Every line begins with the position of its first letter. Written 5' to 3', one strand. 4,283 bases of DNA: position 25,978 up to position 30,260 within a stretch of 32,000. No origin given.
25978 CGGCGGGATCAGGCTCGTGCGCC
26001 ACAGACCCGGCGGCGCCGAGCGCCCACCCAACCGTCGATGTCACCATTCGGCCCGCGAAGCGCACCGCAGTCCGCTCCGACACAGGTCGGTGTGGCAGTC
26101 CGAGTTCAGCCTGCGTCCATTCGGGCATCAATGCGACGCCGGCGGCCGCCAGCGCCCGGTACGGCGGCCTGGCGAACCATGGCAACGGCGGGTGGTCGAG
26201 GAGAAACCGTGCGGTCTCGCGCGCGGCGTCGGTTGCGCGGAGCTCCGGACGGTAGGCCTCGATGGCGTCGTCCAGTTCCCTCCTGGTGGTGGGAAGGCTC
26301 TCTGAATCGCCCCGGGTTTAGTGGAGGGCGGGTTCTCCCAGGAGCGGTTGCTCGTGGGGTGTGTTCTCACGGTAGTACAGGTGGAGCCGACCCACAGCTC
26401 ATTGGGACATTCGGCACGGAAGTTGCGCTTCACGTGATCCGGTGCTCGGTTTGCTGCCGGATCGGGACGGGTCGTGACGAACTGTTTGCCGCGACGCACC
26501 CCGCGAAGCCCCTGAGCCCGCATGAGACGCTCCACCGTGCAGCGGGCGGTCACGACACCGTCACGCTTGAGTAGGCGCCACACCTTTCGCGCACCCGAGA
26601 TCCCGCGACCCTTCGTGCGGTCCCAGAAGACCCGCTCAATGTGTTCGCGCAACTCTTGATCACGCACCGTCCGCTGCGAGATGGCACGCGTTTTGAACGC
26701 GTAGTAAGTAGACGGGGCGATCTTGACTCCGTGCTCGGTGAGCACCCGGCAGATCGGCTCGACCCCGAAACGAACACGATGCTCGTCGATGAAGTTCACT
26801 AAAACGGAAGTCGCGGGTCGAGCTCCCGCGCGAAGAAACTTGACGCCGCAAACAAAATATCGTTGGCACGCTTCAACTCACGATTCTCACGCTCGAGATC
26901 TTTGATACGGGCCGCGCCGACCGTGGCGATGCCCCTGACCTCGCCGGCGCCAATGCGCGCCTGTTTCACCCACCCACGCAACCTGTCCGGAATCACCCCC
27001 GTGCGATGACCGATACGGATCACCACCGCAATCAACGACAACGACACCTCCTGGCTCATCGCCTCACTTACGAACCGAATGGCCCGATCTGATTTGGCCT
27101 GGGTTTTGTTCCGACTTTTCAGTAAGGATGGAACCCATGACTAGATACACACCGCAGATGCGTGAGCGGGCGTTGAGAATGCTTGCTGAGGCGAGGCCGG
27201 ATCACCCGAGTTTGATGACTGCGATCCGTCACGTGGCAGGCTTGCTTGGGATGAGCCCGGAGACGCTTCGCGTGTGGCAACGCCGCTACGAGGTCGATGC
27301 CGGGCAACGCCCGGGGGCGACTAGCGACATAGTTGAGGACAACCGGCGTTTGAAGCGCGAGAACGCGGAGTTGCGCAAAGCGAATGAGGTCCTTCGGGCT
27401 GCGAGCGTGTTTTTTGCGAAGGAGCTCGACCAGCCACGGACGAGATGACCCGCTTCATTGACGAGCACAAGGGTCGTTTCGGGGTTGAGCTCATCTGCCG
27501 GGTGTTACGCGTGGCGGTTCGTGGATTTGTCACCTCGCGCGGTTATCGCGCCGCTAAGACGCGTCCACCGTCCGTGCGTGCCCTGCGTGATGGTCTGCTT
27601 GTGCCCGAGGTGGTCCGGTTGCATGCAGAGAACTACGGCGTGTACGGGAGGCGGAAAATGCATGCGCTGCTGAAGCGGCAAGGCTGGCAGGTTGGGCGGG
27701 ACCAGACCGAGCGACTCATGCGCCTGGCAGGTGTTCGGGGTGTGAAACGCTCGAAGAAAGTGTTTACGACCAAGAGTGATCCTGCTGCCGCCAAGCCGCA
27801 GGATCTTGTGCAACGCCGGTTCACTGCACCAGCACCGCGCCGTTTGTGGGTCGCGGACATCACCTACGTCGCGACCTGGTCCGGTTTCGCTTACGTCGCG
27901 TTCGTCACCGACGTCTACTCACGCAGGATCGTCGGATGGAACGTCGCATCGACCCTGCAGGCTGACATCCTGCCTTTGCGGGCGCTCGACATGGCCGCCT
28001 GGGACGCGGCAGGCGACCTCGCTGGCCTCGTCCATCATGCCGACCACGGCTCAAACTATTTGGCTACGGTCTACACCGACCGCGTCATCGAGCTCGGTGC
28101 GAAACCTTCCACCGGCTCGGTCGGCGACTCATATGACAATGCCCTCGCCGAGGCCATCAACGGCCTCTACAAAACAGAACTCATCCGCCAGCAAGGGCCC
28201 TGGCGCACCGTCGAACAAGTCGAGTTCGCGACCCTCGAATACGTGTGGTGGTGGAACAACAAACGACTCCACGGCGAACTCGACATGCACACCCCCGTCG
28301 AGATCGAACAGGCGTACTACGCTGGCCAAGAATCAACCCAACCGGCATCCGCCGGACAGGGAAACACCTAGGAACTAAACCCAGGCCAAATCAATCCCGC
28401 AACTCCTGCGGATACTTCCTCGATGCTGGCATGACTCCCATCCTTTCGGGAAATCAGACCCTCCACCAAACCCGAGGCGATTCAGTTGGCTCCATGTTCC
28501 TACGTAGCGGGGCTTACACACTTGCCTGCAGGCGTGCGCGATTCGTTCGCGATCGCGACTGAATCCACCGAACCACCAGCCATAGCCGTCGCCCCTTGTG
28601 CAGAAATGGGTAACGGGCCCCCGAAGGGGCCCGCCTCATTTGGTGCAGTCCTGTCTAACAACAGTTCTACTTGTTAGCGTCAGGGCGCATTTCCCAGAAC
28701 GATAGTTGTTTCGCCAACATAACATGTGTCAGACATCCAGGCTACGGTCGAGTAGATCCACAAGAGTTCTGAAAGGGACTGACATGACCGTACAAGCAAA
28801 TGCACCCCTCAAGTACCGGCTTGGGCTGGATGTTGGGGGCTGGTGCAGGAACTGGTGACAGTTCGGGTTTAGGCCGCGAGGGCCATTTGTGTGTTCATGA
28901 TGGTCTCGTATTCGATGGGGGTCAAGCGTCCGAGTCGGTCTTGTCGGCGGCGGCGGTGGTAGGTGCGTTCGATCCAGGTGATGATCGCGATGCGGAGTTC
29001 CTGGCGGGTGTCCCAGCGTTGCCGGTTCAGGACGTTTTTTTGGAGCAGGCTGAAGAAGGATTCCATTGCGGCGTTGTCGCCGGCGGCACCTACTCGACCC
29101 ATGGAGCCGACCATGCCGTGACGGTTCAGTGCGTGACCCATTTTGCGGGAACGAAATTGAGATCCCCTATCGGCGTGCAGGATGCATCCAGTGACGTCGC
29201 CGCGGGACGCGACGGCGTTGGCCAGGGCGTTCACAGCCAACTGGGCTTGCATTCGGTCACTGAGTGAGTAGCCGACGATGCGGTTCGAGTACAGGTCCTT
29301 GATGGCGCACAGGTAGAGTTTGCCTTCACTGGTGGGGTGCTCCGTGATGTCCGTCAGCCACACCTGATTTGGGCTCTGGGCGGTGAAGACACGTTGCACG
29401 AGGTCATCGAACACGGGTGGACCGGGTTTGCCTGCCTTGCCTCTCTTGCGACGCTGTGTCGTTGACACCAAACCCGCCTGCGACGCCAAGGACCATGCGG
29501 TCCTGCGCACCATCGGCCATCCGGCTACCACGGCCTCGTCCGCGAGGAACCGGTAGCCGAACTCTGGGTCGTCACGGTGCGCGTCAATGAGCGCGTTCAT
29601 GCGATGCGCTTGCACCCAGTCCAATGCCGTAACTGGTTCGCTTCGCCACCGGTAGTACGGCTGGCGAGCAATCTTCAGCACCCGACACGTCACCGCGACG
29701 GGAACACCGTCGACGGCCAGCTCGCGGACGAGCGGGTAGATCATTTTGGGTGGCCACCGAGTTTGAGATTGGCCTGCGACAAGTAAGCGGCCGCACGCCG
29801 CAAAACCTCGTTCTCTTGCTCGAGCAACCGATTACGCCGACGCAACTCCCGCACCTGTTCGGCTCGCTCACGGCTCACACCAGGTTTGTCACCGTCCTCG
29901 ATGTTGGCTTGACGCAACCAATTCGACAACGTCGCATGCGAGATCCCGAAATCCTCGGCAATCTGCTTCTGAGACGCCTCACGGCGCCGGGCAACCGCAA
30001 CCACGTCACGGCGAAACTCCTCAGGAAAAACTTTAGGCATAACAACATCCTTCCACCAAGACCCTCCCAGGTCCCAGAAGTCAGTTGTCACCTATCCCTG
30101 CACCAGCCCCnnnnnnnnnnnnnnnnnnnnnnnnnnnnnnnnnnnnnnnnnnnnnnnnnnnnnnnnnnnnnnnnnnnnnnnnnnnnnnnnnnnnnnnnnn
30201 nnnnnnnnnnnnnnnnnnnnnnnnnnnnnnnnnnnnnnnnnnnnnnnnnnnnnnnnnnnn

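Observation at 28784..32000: cas9 split by an IS3-family element two codons after the RuvC-I catalytic Asp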

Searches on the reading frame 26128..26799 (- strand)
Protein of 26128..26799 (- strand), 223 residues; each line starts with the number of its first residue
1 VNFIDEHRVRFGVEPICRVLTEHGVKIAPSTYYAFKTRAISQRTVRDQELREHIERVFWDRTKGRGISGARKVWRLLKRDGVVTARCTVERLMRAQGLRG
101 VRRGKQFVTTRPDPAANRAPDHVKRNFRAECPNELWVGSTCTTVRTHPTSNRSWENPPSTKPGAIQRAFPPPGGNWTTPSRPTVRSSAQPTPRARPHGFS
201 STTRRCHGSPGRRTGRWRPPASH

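Call 30: search_protein_families(library=ncbifam, proteins=[window:26128-26799:-], max_evalue=0.001)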
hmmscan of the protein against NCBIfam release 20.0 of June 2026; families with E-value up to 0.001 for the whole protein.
window:26128-26799:- (223 aa): 1 family
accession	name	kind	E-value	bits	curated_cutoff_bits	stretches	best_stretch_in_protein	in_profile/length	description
NF033516.0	transpos_IS3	equivalog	7.3e-28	97.8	160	1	2-137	92-220/369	IS3 family transposase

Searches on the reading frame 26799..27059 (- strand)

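Call 30: search_protein_families(library=ncbifam, proteins=[window:26799-27059:-], max_evalue=0.001)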
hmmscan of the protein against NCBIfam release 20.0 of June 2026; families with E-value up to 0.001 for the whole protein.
window:26799-27059:- (86 aa): 1 family
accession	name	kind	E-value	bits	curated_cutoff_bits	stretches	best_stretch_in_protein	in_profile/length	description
NF033516.0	transpos_IS3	equivalog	7.3e-05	22.2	160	1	18-75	22-84/369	IS3 family transposase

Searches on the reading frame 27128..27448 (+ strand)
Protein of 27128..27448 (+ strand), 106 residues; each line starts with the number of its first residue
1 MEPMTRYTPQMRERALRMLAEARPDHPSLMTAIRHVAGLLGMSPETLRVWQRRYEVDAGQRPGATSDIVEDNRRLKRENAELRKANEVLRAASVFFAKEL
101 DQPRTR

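Call 30: search_protein_families(library=ncbifam, proteins=[window:27128-27448:+], max_evalue=0.001)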
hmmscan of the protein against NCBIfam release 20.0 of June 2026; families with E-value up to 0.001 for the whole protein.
window:27128-27448:+ (106 aa): 1 family
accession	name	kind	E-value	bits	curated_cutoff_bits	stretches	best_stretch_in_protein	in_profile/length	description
NF033516.0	transpos_IS3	equivalog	5.8e-08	32.4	160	1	32-95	16-84/369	IS3 family transposase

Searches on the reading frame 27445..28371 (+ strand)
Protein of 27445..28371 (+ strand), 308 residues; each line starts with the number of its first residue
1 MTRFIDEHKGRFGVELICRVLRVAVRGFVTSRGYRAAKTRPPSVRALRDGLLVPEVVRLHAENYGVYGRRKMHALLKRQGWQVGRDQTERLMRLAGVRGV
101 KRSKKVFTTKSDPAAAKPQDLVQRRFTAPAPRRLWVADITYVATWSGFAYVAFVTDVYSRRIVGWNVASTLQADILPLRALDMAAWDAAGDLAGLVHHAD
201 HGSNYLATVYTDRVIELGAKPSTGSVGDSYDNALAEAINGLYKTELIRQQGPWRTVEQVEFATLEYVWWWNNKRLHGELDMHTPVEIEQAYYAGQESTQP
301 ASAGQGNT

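Call 30: search_protein_families(library=ncbifam, proteins=[window:27445-28371:+], max_evalue=0.001)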
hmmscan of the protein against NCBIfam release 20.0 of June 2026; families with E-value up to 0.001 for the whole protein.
window:27445-28371:+ (308 aa): 2 families
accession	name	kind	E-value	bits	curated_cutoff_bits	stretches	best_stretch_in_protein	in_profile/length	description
NF033516.0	transpos_IS3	equivalog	1.8e-79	267.7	160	1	3-288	92-369/369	IS3 family transposase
NF033577.2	transpos_IS481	equivalog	5.9e-14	52.3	224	1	66-286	76-282/284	IS481 family transposase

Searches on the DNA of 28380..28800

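Call 54: search_rna_families(source=window, start=28380, end=28800, threshold=evalue, max_evalue=1)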
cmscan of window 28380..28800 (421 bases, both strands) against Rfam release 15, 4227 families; matches with E-value up to 1: 1.
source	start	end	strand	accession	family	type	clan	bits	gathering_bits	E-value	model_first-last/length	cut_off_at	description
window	28617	28630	-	RF01716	PhotoRC-I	Cis-reg;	-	12.9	45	0.94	31-44/44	no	PhotoRC-I RNA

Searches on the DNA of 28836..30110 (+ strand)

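Call 53: search_dna_similar(query=window:28836-30110:+, collection=plasmids, mode=distant, max_rows=10)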
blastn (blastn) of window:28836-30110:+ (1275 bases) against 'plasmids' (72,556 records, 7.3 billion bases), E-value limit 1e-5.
Records with a match: 171; places in all: 269; records where one place covers at least 80% of the query: 84.
Best place of each record, by identity: 80-90% 1; 60-80% 170.
By first word of the organism name: Rhodococcus 46; Streptomyces 40; Curtobacterium 19; Mycobacterium 11; Mycolicibacterium 7; Arthrobacter 6; Nocardia 5; Micrococcus 5; Gordonia 4; Pseudarthrobacter 4; and 17 more.
By predicted mobility (MOB-suite, as given by PLSDB): non-mobilizable 104; mobilizable 52; conjugative 15.
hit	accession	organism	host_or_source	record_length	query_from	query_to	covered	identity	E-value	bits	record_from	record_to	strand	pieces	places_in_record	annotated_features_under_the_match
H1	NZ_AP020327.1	Mycobacterium avium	-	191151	1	1275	100%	70.4%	4e-159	569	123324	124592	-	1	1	IS3 family transposase | hypothetical protein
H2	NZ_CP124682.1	Nocardioides sp. QY071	pure culture,livestock manure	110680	1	1275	100%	70.3%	5e-151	543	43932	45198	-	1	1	IS3 family transposase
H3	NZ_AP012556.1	Mycobacterium avium subsp. hominissuis TH135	-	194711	1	1275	100%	70.2%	1e-152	547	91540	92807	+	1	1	IS3 family transposase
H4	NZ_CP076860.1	Mycobacterium avium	Homo sapiens,sputum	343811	1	1275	100%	70.2%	1e-152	547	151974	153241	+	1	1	IS3 family transposase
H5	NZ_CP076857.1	Mycobacterium avium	Homo sapiens,sputum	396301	1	1275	100%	70.2%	1e-152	547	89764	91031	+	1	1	IS3 family transposase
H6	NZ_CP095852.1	Rhodococcus pyridinivorans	main river that flows through Guiyu town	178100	1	1275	100%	70.0%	1e-145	524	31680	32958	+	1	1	IS3 family transposase | restriction endonuclease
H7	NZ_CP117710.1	Streptomyces sp. MMBL 11-1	marine sponge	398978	1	1275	100%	69.4%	4e-139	503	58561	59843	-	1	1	IS3 family transposase | hypothetical protein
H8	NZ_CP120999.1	Streptomyces sp. Mut1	-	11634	1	1275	100%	69.2%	4e-140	506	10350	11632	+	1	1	IS3 family transposase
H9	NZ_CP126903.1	Mycolicibacterium vanbaalenii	cell culture,soil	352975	1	1275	100%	69.1%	6e-131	475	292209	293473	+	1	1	none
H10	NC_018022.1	Mycolicibacterium chubuense NBB4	-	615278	1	1275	100%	69.1%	2e-136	493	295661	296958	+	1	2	none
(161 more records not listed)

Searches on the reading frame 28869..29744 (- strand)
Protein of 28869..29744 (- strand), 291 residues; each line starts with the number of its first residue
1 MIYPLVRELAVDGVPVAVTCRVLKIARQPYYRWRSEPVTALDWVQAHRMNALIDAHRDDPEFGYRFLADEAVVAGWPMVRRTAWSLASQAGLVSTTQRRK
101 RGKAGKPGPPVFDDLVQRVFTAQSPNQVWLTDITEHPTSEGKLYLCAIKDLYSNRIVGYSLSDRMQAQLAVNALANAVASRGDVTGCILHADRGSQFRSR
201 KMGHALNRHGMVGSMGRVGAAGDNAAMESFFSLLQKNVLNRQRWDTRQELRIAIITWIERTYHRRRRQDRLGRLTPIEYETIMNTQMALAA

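Call 5: search_protein_families(library=pfam, proteins=[window:28869-29744:-], max_evalue=0.01)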
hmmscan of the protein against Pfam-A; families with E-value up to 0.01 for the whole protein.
window:28869-29744:- (291 aa): 3 families
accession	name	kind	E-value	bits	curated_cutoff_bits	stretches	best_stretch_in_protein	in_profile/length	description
PF00665.32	rve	-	5.8e-22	78.3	32.6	1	123-219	2-100/102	Integrase core domain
PF13333.12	rve_2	-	1.3e-07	32.1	22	1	228-281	1-53/56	Integrase core domain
PF13683.12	rve_3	-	1.6e-07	31.4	26.5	1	214-276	6-67/67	Integrase core domain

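Call 6: search_protein_families(library=ncbifam, proteins=[window:28869-29744:-], max_evalue=0.01)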
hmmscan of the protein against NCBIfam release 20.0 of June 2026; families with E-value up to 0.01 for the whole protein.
window:28869-29744:- (291 aa): 2 families
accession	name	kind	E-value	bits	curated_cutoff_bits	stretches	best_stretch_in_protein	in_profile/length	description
NF033516.0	transpos_IS3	equivalog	1.7e-74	251.3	160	1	13-280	100-369/369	IS3 family transposase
NF033577.2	transpos_IS481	equivalog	7.7e-23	81.4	224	1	8-278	8-282/284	IS481 family transposase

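Call 14: list_cluster_members(proteins=[P0001, P0002, window:28869-29744:-, window:27445-28371:+, window:18562-20379:+, window:17205-18440:+, window:14922-15866:+, window:15863-16861:+])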
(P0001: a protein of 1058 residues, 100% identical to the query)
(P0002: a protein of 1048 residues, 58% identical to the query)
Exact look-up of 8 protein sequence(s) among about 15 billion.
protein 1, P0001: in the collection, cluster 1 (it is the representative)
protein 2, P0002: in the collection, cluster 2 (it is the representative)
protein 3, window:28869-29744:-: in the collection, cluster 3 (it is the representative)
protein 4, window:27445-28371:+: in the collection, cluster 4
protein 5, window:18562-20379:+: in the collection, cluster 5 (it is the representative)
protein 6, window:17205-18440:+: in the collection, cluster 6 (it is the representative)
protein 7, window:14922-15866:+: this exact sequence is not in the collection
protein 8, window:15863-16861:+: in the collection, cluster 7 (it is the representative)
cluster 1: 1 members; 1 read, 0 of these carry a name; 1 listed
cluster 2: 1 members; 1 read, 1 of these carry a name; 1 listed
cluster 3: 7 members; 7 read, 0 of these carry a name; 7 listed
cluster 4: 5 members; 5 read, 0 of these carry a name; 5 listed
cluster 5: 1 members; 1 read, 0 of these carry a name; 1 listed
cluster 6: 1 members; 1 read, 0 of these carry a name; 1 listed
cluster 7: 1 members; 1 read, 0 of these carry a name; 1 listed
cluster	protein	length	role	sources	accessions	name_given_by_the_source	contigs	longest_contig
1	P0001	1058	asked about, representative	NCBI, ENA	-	-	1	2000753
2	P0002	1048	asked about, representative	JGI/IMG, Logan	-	CRISPR-associated endonuclease Csn1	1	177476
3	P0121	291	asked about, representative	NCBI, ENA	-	-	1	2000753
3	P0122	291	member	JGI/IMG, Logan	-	-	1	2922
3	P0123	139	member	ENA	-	-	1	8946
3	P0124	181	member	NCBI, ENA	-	-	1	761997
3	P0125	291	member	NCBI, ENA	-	-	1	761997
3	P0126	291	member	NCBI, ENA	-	-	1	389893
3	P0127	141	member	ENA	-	-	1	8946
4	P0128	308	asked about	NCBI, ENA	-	-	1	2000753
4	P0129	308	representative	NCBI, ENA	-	-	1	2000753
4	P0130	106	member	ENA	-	-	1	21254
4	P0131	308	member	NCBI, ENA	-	-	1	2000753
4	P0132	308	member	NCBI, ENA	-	-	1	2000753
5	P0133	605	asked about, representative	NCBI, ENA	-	-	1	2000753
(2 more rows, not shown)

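Call 15: find_encoding_contigs(protein=window:28869-29744:-, flank=10000, max_places=8)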
Protein window:28869-29744:- (291 aa): no gene with exactly this product is on record in the collection.

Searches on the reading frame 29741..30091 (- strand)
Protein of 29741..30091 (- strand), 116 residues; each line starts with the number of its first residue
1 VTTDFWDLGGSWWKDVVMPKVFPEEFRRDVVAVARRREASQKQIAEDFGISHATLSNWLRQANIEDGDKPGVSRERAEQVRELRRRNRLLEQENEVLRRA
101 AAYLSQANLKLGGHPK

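Call 5: search_protein_families(library=pfam, proteins=[window:29741-30091:-], max_evalue=0.01)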
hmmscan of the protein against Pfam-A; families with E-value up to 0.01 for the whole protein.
window:29741-30091:- (116 aa): 8 families
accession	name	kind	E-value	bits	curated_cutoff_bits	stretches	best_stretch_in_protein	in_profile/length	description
PF01527.26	HTH_Tnp_1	-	6.6e-08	33.1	24.1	1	22-93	7-73/75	Transposase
PF13384.12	HTH_23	-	4.3e-05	23.6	24.6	1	33-63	11-42/50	Homeodomain-like domain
PF13542.12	HTH_Tnp_ISL3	-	0.00014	21.7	27.4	1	23-61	13-49/51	Helix-turn-helix domain of transposase family ISL3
PF04967.18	HTH_10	-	0.00023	21.4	23.1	1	37-62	22-47/53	HTH DNA binding domain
PF13518.12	HTH_28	-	0.0011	19.5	25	1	27-64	2-38/52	Helix-turn-helix domain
PF01166.23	TSC22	-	0.0016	19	30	1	78-102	21-45/57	TSC-22/dip/bun family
PF01381.28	HTH_3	-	0.0065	16.9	23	0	40-60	11-31/55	Helix-turn-helix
PF07022.19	Phage_CI_repr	-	0.0093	16.7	22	0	40-60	14-34/65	Bacteriophage CI repressor helix-turn-helix domain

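Call 6: search_protein_families(library=ncbifam, proteins=[window:29741-30091:-], max_evalue=0.01)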
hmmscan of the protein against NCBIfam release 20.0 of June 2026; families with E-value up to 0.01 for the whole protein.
window:29741-30091:- (116 aa): 7 families
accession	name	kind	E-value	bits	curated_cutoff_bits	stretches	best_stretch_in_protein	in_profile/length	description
NF033516.0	transpos_IS3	equivalog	2.6e-12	46.7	160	1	25-105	1-86/369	IS3 family transposase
NF047595.1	IS66_ISRel24_TnpA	equivalog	9.4e-06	26.2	74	1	22-67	5-47/113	IS66-like element accessory protein TnpA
NF033545.0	transpos_IS630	equivalog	0.00011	21.8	100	1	28-99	2-83/299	IS630 family transposase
NF033546.1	transpos_IS21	equivalog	0.0002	21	160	1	34-98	4-58/294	IS21 family transposase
NF033789.1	repress_SdpR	subfamily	0.00049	20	100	1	21-60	4-43/79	autorepressor SdpR family transcription factor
NF033577.2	transpos_IS481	equivalog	0.0013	18.4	224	1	27-82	2-69/284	IS481 family transposase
TIGR02985.1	Sig70_bacteroi1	subfamily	0.0055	16.9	126.4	1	27-62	119-154/162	RNA polymerase sigma-70 factor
